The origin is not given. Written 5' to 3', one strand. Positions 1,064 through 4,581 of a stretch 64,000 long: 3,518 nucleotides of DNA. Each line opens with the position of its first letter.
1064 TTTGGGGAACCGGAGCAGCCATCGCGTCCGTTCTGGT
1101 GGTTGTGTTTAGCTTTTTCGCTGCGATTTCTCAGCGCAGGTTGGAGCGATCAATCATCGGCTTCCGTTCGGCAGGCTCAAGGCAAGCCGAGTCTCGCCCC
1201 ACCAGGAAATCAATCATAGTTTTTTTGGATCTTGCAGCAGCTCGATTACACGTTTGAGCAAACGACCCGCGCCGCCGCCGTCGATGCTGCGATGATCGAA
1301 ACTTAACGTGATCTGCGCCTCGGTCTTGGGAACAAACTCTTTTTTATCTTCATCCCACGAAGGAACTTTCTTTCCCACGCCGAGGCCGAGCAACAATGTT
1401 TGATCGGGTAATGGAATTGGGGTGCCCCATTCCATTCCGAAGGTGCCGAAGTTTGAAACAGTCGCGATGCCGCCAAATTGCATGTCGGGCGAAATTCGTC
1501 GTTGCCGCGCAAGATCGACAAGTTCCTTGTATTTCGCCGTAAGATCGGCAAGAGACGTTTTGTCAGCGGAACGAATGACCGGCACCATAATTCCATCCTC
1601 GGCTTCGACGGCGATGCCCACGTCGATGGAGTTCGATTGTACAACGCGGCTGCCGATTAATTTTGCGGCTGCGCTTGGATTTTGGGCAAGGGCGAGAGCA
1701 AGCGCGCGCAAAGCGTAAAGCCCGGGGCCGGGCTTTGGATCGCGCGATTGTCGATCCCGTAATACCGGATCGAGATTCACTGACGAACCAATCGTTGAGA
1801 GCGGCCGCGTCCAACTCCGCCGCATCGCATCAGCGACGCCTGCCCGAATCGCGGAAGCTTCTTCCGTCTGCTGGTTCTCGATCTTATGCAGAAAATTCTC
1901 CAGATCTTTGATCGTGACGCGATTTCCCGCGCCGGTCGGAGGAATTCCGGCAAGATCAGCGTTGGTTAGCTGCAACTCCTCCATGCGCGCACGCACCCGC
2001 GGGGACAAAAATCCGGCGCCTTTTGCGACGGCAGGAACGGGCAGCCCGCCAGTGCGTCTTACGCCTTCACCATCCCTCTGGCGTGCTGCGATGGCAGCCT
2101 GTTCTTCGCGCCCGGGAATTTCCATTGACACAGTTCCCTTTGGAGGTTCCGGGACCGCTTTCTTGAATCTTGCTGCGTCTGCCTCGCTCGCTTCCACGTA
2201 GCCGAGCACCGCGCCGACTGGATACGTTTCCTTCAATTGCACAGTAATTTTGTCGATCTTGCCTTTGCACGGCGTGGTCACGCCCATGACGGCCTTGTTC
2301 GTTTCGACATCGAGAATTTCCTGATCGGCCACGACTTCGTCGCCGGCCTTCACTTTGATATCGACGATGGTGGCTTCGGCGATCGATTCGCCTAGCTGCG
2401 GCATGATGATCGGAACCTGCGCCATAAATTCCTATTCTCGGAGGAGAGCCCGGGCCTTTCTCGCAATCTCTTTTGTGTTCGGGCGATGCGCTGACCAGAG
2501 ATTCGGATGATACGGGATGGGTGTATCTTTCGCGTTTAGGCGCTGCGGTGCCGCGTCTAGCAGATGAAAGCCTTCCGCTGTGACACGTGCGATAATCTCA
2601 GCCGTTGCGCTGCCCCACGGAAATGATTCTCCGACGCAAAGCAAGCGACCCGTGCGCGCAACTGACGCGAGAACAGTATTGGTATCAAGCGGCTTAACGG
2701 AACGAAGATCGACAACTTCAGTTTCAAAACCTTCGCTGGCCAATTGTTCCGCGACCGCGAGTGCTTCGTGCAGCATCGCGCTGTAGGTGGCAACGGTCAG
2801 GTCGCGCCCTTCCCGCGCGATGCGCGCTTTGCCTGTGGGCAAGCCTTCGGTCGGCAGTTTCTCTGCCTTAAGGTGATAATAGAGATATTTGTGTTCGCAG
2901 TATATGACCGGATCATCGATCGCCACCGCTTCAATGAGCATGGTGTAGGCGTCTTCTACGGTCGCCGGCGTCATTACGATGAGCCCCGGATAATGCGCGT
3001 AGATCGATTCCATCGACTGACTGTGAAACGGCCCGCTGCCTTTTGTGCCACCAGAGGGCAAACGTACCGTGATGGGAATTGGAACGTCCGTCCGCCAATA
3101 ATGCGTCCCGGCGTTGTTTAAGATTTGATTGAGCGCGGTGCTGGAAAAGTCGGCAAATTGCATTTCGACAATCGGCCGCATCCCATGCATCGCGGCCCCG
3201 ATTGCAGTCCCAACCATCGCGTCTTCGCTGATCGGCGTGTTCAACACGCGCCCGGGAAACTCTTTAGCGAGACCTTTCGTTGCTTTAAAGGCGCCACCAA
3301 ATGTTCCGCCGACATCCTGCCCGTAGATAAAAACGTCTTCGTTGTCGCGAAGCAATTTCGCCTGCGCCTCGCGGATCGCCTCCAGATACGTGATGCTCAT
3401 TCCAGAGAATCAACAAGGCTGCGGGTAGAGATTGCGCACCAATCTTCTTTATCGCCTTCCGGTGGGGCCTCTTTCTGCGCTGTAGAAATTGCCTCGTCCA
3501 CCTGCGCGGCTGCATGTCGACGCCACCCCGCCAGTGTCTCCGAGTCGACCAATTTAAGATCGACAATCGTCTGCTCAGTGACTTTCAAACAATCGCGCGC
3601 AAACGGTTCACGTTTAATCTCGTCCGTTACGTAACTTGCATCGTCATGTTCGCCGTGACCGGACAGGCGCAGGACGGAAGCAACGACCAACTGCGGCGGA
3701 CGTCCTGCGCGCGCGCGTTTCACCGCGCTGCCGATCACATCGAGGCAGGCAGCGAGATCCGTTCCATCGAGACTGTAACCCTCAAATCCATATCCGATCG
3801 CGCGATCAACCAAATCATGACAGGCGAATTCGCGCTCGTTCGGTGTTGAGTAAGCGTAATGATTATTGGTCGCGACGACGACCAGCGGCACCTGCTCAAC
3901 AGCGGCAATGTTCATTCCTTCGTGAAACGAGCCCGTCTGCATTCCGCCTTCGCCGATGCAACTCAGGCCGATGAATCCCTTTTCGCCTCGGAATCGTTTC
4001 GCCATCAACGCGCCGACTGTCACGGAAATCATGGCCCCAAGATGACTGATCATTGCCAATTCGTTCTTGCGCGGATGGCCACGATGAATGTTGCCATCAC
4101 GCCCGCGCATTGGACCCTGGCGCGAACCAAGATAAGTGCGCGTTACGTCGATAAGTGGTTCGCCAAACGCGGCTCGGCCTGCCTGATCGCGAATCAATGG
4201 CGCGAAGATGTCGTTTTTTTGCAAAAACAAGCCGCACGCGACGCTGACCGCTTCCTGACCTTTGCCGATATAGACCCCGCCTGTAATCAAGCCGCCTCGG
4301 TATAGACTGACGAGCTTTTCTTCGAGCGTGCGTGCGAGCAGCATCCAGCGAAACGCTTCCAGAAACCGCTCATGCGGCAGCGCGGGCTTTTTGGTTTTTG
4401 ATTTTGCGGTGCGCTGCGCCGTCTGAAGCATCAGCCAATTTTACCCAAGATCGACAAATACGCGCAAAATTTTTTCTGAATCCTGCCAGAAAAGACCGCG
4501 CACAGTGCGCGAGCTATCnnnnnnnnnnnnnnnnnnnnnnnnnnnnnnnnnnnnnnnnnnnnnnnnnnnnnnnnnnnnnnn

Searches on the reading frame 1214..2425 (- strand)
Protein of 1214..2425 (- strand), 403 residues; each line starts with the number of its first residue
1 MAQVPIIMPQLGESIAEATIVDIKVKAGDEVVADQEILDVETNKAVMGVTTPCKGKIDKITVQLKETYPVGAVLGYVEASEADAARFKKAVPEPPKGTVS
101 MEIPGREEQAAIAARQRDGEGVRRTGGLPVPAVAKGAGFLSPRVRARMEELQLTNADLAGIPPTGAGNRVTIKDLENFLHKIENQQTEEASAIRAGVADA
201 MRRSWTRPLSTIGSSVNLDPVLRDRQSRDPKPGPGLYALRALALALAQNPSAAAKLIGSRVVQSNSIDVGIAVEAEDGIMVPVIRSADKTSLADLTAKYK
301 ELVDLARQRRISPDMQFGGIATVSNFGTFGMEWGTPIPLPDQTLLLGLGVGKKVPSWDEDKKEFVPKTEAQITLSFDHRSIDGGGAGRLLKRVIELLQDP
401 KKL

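Call 76: search_protein_families(library=pfam, proteins=[window:1214-2425:-], max_evalue=0.00001)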
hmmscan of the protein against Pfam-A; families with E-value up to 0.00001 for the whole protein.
window:1214-2425:- (403 aa): 2 families
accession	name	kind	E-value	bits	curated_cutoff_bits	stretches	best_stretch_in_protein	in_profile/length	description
PF00198.28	2-oxoacid_dh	-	3.8e-45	154.6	23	1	184-403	3-230/232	2-oxoacid dehydrogenases acyltransferase (catalytic domain)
PF00364.28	Biotin_lipoyl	-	2.9e-12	46.7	22.1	1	6-74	3-70/73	Biotin-requiring enzyme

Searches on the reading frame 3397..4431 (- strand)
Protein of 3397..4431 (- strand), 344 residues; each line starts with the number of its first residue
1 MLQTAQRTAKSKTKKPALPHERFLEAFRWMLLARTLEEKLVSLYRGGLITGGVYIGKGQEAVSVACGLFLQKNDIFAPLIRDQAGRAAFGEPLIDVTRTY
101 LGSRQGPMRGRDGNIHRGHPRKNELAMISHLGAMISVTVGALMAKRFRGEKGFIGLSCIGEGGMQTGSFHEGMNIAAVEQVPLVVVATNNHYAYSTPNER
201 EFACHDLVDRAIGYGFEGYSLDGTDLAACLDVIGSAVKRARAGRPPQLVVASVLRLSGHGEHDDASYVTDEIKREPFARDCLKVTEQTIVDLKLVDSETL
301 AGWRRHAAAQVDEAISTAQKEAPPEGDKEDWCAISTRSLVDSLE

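Call 76: search_protein_families(library=pfam, proteins=[window:3397-4431:-], max_evalue=0.00001)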
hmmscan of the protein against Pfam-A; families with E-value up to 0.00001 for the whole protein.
window:3397-4431:- (344 aa): 2 families
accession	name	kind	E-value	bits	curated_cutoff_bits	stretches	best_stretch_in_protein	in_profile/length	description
PF00676.26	E1_dh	-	2.2e-44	152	22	1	30-324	4-297/300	Dehydrogenase E1 component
PF13292.11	DXP_synthase_N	-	5.8e-06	26.2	21.2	1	127-196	109-177/274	1-deoxy-D-xylulose-5-phosphate synthase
